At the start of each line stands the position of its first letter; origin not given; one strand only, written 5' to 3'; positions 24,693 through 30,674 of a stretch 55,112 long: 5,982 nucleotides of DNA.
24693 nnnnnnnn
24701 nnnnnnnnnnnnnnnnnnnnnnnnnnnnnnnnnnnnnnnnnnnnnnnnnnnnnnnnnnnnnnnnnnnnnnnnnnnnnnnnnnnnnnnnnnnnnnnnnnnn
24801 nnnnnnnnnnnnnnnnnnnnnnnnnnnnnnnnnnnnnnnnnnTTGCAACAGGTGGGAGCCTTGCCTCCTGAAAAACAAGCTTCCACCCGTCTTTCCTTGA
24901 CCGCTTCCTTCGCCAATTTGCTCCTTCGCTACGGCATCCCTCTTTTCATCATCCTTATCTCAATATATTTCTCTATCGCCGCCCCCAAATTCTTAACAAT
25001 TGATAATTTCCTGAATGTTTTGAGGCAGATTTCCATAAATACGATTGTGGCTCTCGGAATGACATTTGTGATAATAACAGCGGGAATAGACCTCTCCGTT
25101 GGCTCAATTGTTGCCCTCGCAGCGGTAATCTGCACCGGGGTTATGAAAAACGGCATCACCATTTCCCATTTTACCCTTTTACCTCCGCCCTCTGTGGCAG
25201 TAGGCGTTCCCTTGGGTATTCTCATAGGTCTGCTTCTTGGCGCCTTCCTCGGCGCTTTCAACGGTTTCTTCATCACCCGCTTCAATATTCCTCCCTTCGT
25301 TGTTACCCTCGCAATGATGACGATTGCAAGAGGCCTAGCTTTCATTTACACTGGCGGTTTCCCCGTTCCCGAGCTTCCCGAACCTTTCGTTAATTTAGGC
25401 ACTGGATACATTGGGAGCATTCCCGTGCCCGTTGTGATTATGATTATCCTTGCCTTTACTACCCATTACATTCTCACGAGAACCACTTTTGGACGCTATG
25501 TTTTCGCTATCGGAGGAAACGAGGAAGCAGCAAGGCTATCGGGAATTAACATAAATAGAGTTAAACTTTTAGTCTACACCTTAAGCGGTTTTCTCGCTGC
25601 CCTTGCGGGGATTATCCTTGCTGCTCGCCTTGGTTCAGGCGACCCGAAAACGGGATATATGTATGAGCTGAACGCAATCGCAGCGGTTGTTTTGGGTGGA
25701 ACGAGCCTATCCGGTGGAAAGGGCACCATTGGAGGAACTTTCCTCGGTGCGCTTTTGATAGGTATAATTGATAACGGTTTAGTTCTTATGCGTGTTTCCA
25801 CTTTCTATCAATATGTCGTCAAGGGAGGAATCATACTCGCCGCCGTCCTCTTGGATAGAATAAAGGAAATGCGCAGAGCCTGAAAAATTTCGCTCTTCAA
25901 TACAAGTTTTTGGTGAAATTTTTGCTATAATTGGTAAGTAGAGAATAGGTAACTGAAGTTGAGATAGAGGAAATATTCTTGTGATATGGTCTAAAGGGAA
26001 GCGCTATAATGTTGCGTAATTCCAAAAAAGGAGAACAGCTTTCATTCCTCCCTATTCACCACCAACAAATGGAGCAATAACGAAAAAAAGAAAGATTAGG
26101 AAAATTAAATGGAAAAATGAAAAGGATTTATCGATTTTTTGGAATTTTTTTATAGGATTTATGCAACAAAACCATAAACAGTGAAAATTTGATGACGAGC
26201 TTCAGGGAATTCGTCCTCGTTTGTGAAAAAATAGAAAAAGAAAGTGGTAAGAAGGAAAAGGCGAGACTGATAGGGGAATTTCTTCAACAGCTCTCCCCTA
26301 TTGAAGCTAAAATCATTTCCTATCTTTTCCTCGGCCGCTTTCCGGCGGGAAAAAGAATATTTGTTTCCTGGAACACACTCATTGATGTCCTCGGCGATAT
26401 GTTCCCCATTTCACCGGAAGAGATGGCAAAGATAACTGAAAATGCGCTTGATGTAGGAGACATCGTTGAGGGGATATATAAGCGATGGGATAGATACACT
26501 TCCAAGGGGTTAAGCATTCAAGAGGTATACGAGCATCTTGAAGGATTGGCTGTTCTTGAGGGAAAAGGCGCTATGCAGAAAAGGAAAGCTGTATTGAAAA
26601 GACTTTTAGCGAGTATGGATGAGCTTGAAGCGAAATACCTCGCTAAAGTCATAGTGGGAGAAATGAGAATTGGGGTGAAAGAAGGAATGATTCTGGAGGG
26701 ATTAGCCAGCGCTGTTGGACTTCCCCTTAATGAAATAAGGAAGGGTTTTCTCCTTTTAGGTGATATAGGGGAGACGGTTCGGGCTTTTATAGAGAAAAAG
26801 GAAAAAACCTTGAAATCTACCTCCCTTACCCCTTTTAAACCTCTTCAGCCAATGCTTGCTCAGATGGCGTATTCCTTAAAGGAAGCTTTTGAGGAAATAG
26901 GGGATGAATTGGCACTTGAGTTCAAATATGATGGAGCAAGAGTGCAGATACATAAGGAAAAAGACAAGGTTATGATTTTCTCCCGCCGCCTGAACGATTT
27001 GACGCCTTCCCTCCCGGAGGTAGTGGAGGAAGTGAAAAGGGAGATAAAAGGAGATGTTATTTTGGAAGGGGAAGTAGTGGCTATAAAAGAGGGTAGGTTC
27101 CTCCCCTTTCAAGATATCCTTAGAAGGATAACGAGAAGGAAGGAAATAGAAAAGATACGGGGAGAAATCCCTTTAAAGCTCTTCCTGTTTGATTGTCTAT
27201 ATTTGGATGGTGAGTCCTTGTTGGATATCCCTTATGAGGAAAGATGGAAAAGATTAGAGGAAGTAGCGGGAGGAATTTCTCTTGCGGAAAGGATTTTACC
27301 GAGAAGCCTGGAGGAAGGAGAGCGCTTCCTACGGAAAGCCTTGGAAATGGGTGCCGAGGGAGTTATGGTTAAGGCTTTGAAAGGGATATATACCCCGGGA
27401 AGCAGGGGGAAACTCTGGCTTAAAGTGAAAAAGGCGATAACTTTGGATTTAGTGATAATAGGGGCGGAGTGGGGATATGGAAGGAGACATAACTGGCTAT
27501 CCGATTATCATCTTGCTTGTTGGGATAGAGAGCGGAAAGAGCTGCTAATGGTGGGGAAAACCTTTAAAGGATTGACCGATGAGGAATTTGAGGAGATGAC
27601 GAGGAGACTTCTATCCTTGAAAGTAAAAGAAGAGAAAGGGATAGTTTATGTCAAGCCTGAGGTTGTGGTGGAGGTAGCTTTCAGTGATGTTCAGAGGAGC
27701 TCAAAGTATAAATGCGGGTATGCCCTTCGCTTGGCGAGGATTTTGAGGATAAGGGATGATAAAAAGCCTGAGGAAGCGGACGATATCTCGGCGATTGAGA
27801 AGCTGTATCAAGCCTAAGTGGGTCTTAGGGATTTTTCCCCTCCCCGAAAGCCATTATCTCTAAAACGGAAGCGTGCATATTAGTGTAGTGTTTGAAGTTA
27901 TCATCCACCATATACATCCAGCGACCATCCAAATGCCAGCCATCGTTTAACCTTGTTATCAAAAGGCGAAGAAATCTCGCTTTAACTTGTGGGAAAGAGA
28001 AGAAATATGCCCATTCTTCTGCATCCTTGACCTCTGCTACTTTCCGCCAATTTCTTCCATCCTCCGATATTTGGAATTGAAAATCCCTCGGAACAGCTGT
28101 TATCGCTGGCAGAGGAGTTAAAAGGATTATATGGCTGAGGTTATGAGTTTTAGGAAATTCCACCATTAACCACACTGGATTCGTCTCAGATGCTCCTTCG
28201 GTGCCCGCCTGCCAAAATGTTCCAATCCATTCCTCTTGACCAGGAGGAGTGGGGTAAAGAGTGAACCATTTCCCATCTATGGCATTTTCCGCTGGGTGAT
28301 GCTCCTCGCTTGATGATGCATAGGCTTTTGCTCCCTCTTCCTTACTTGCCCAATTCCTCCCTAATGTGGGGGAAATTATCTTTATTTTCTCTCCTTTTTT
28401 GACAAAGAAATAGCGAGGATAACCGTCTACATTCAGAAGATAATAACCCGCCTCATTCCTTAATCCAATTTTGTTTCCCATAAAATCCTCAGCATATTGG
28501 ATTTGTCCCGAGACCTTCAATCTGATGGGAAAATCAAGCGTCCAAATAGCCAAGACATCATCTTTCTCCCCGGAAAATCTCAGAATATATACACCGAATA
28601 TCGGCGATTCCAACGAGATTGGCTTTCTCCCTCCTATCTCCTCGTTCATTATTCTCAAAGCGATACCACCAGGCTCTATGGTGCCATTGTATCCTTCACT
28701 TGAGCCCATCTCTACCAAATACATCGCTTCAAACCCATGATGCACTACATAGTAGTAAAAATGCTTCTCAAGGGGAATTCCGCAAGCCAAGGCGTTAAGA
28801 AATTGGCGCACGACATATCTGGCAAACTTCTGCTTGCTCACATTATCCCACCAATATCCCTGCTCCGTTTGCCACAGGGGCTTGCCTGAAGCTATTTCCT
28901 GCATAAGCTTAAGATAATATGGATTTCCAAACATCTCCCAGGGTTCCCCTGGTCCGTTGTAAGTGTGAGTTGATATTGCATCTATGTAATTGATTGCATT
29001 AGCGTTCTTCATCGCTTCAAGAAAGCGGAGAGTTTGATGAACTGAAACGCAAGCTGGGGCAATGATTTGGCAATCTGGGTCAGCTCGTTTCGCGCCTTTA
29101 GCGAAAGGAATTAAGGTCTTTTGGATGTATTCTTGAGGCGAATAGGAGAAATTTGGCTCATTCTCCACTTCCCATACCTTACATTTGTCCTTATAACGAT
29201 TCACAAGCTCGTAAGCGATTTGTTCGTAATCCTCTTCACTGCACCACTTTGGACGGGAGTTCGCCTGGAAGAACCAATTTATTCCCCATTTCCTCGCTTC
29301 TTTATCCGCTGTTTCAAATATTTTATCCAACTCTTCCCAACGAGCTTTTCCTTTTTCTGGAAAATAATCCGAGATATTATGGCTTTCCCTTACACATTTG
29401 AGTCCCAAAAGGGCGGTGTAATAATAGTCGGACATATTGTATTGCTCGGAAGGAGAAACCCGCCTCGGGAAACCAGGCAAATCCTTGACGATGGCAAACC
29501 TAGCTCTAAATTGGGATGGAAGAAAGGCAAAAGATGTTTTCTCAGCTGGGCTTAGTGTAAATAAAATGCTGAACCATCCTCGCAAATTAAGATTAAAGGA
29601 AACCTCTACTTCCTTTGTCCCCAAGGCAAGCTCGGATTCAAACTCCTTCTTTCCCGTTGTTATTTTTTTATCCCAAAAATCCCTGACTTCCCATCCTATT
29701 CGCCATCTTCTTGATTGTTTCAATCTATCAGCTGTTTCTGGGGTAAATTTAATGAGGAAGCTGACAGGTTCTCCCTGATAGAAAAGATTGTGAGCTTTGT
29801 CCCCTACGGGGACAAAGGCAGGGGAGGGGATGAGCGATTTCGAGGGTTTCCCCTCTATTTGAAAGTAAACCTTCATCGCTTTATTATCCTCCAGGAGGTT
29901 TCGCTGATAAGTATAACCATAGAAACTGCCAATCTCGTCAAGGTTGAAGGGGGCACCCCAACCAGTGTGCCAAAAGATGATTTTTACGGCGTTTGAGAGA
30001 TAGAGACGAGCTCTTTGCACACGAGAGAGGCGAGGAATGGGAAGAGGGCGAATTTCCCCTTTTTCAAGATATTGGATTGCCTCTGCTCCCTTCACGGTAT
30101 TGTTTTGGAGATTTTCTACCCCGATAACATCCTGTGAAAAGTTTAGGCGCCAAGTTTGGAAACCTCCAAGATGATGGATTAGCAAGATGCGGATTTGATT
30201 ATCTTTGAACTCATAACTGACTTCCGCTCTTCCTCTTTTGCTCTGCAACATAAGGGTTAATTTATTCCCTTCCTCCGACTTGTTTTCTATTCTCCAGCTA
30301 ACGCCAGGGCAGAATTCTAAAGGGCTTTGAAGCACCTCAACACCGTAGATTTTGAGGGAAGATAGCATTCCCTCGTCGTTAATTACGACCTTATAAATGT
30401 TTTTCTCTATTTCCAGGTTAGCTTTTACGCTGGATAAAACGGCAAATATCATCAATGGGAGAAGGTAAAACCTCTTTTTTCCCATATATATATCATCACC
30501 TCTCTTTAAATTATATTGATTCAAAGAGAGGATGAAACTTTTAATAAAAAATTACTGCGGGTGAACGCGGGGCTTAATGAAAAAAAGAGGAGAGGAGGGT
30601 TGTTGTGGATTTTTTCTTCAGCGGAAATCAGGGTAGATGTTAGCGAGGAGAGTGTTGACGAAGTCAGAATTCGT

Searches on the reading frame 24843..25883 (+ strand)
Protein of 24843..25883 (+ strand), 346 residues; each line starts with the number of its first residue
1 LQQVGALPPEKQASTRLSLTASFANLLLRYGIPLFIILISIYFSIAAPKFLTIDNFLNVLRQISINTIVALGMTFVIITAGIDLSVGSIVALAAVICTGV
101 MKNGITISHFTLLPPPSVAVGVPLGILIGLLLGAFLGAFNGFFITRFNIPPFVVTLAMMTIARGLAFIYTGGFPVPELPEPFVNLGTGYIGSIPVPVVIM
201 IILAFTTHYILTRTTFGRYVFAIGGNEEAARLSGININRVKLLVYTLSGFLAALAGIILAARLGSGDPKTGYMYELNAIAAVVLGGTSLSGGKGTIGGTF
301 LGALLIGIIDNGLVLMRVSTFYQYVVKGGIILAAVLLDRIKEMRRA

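Call 42: search_protein_families(library=pfam, proteins=[window:24843-25883:+], max_evalue=0.00001)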
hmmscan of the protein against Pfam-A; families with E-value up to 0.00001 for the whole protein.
window:24843-25883:+ (346 aa): 1 family
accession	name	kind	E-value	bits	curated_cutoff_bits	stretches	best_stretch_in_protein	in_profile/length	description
PF02653.21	BPD_transp_2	-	3.6e-51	174.3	26.8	1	56-335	2-269/269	Branched-chain amino acid transport system / permease component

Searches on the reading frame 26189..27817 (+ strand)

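Call 42: search_protein_families(library=pfam, proteins=[window:26189-27817:+], max_evalue=0.00001)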
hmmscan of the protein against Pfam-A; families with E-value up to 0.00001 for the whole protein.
window:26189-27817:+ (542 aa): 3 families
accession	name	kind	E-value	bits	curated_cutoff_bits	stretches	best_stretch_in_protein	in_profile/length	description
PF01068.26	DNA_ligase_A_M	-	8.4e-57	192.6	26.2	1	221-414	1-204/204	ATP dependent DNA ligase domain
PF04675.19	DNA_ligase_A_N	-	9.7e-33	114.2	24.6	1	4-173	1-174/174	DNA ligase N terminus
PF04679.21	DNA_ligase_A_C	-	2e-15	57.4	27.5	1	434-525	2-94/94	ATP dependent DNA ligase C terminal region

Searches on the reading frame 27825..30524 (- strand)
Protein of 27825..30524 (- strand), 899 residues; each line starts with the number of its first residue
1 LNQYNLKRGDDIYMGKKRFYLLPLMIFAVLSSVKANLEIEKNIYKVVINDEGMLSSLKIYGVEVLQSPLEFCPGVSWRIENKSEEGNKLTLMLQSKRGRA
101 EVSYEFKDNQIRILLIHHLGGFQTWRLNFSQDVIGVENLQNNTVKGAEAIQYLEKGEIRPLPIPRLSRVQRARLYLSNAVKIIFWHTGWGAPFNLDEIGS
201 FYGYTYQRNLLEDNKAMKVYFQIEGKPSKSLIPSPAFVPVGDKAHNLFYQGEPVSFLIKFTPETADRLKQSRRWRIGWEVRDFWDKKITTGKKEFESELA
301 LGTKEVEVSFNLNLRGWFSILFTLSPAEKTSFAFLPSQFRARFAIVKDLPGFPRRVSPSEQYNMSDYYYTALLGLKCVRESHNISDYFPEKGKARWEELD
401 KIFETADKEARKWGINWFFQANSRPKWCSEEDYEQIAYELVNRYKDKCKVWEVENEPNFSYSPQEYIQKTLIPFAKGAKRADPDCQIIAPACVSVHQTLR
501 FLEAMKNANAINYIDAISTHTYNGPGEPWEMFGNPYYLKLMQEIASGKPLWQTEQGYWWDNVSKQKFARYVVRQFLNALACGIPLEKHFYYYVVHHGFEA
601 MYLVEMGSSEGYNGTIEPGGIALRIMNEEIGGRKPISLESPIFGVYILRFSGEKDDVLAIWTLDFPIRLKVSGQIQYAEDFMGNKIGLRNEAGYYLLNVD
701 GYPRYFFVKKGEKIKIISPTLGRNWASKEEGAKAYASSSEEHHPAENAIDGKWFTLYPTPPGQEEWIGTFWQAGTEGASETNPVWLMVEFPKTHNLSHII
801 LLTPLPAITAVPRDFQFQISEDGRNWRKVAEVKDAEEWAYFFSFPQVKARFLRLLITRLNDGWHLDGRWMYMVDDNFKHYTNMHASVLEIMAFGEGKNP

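Call 42: search_protein_families(library=pfam, proteins=[window:27825-30524:-], max_evalue=0.00001)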
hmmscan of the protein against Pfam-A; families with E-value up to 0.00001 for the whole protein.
window:27825-30524:- (899 aa): 2 families
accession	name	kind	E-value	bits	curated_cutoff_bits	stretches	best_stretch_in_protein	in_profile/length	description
PF00754.31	F5_F8_type_C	-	1.2e-13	51.7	28.2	1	734-862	2-118/127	F5/8 type C domain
PF22633.2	F5_F8_type_C_2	-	6.9e-08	33.4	27.8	1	748-854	2-91/91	NedA-like, galactose-binding domain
